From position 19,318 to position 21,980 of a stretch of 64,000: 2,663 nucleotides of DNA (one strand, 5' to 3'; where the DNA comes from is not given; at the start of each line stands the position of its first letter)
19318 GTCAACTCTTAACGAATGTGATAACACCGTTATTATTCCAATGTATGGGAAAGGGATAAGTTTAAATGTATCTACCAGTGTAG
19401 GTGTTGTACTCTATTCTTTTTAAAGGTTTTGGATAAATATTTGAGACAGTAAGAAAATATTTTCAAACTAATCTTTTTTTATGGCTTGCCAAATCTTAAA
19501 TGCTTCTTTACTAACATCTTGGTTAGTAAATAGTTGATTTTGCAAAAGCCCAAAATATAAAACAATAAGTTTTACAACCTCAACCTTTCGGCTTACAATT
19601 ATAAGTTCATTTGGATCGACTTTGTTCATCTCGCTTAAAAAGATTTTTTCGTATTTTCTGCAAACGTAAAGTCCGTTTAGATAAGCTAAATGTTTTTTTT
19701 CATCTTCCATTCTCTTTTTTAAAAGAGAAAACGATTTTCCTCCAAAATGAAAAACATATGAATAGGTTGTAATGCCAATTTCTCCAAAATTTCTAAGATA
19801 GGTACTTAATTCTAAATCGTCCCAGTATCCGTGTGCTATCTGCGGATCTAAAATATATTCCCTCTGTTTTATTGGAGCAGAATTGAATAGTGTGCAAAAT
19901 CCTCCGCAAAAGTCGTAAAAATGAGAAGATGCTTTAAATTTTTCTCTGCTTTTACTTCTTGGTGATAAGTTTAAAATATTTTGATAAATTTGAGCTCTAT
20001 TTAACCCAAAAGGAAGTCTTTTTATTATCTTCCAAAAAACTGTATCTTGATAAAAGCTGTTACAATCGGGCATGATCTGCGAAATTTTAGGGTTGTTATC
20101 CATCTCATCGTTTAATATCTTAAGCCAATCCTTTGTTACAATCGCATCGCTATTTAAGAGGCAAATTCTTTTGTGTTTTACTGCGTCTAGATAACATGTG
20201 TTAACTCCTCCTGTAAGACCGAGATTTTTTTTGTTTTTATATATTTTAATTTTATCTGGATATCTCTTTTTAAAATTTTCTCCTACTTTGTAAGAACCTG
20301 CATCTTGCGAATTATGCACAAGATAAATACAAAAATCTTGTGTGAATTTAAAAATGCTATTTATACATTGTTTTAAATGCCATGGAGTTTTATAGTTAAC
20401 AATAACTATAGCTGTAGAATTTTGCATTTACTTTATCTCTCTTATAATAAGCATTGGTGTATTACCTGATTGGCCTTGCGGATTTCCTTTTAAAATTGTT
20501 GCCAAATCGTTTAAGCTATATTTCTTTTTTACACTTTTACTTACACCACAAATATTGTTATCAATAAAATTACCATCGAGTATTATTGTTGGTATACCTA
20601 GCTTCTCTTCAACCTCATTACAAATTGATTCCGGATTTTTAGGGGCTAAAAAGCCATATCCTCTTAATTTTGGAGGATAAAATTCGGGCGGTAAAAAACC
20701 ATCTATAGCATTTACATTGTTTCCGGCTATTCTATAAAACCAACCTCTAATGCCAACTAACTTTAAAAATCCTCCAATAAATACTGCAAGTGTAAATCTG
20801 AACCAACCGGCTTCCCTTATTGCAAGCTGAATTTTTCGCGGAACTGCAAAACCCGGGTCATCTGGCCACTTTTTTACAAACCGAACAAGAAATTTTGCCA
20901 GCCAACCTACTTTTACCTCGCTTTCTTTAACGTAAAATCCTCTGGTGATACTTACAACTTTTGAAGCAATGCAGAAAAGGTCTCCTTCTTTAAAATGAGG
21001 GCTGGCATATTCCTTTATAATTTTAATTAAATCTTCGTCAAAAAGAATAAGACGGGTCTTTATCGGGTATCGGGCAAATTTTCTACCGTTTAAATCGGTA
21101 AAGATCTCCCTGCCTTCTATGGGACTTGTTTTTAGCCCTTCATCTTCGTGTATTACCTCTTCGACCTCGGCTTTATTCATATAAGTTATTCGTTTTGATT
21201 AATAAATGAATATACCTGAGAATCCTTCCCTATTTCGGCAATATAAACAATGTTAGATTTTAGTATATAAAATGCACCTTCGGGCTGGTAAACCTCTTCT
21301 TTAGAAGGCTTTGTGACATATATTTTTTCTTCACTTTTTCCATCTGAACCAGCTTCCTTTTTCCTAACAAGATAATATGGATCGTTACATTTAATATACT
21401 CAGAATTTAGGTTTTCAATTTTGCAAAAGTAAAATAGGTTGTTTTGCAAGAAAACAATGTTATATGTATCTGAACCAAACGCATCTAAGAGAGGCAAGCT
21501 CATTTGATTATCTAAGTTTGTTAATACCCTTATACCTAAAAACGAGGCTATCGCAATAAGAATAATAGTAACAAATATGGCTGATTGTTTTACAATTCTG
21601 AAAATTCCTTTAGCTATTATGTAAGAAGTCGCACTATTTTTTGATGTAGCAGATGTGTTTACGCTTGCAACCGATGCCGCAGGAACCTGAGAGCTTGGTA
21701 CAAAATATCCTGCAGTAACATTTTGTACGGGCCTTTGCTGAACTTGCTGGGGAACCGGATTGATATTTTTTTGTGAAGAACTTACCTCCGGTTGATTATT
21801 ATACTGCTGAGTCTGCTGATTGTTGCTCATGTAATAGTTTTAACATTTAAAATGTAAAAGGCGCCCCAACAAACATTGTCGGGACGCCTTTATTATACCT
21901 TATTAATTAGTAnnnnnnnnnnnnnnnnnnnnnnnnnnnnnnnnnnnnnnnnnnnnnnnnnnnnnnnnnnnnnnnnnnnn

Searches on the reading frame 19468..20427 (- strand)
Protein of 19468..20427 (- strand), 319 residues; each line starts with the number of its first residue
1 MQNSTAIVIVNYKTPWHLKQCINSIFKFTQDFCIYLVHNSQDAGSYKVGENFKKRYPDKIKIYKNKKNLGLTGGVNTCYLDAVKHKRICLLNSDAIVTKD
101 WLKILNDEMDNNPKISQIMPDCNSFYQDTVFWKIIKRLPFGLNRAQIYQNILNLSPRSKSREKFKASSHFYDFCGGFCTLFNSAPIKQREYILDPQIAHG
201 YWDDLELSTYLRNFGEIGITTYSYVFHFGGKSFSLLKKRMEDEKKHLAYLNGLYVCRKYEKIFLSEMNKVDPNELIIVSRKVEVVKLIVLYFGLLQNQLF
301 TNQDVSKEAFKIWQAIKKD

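Call 3: search_protein_families(library=pfam, proteins=[window:19468-20427:-], max_evalue=0.01)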
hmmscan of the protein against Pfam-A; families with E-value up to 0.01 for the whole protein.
window:19468-20427:- (319 aa): 2 families
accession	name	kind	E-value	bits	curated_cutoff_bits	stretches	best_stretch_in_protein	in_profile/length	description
PF00535.33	Glycos_transf_2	-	2.1e-12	47.7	23.3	1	7-153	2-132/168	Glycosyl transferase family 2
PF13641.12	Glyco_tranf_2_3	-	1.2e-09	39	27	1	5-213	3-196/230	Glycosyltransferase like family 2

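Call 4: search_protein_families(library=ncbifam, proteins=[window:19468-20427:-], max_evalue=0.01)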
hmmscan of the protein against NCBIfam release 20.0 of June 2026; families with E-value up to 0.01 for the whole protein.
window:19468-20427:- (319 aa): 2 families
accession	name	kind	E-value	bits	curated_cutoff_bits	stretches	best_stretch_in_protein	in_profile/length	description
NF053739.1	GlytfEpsEBac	equivalog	9.4e-08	31.4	450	1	8-96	6-94/265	glycosyltransferase EpsE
NF050050.1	ProtGlycPglI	equivalog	0.0071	15.7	500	0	6-122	5-119/306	GalNAc(5)-diNAcBac-PP-undecaprenol beta-1,3-glucosyltransferase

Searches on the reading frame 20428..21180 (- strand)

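Call 3: search_protein_families(library=pfam, proteins=[window:20428-21180:-], max_evalue=0.01)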
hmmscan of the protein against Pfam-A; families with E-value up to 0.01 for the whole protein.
window:20428-21180:- (250 aa): 1 family
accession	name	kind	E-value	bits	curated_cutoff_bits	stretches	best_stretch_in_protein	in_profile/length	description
PF01996.21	F420_ligase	-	1.8e-07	31.3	25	1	40-123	2-80/218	F420-0:Gamma-glutamyl ligase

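Call 4: search_protein_families(library=ncbifam, proteins=[window:20428-21180:-], max_evalue=0.01)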
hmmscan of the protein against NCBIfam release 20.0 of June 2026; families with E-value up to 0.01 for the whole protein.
window:20428-21180:- (250 aa): 2 families
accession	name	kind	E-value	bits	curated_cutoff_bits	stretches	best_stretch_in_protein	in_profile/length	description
TIGR04132.1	intra_fol_E_lig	hypoth_equivalog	0.0012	18.2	350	1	39-90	5-55/241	putative folate metabolism gamma-glutamate ligase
TIGR01916.1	F420_cofE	equivalog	0.0028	17.1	180.65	1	49-97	16-63/244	coenzyme F420-0:L-glutamate ligase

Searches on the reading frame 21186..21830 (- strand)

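Call 3: search_protein_families(library=pfam, proteins=[window:21186-21830:-], max_evalue=0.01)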
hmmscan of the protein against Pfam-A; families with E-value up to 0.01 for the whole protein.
window:21186-21830:- (214 aa): 1 family
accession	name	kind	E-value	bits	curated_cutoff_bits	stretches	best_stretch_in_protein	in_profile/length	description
PF12015.13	Bud3_N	-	0.00068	19.8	25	1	72-148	25-101/182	Bud3, N-terminal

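Call 4: search_protein_families(library=ncbifam, proteins=[window:21186-21830:-], max_evalue=0.01)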
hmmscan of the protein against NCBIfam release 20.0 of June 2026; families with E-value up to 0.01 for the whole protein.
window:21186-21830:- (214 aa): 0 families
